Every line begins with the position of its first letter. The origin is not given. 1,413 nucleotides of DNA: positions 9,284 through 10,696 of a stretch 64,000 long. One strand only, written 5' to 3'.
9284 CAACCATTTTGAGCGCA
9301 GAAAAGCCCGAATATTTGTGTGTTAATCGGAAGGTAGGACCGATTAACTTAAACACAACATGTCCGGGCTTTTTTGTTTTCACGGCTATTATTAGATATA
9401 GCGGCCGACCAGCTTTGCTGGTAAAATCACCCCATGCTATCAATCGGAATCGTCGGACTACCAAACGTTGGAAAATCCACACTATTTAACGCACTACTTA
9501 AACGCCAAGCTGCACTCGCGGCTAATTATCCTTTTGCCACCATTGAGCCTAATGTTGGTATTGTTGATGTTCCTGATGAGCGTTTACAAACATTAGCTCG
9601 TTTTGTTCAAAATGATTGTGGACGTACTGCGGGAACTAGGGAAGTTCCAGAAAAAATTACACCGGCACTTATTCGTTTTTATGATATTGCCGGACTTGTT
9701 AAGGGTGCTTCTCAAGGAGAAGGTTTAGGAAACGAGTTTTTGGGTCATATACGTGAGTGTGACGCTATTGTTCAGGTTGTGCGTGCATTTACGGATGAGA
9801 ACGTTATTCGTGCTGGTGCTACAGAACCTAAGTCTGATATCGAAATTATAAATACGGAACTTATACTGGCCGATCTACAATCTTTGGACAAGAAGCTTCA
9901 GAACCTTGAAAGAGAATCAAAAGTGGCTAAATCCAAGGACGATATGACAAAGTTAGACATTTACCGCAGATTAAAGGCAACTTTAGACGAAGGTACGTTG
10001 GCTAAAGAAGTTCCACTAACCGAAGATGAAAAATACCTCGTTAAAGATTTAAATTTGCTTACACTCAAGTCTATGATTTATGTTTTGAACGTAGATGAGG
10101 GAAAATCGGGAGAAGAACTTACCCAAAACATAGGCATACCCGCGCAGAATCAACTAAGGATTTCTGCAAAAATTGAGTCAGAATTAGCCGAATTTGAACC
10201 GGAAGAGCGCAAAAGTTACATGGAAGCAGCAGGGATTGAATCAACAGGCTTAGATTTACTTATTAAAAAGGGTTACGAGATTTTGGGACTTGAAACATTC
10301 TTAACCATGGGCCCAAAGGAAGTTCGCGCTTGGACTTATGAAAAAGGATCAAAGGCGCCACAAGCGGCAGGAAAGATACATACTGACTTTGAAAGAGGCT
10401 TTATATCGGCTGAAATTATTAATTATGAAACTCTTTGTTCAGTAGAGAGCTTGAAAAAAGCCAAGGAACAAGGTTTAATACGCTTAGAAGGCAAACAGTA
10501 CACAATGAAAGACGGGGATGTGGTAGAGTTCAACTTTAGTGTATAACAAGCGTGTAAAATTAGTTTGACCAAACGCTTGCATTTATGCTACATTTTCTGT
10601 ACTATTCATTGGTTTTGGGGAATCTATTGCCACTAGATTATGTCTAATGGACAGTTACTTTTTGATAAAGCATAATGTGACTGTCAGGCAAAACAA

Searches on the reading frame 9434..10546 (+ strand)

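Call 10: search_protein_families(library=pfam, proteins=[window:9434-10546:+], max_evalue=0.01)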
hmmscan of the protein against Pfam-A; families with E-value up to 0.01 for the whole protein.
window:9434-10546:+ (370 aa): 5 families
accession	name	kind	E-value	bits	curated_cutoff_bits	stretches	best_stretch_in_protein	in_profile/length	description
PF06071.19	YchF-GTPase_C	-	7.4e-36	122.6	27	1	286-368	1-83/84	Protein of unknown function (DUF933)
PF01926.29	MMR_HSR1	-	5.1e-22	78.5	21.9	1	4-122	2-86/113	50S ribosome-binding GTPase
PF02421.24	FeoB_N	-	3.5e-07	30.3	27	1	4-50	3-48/156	Ferrous iron transport protein B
PF02023.22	SCAN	-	0.0021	18.3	27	1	282-321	46-85/90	SCAN domain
PF08286.16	Spc24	-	0.0085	16.7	25.3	0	145-231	24-104/109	Spc24 subunit of Ndc80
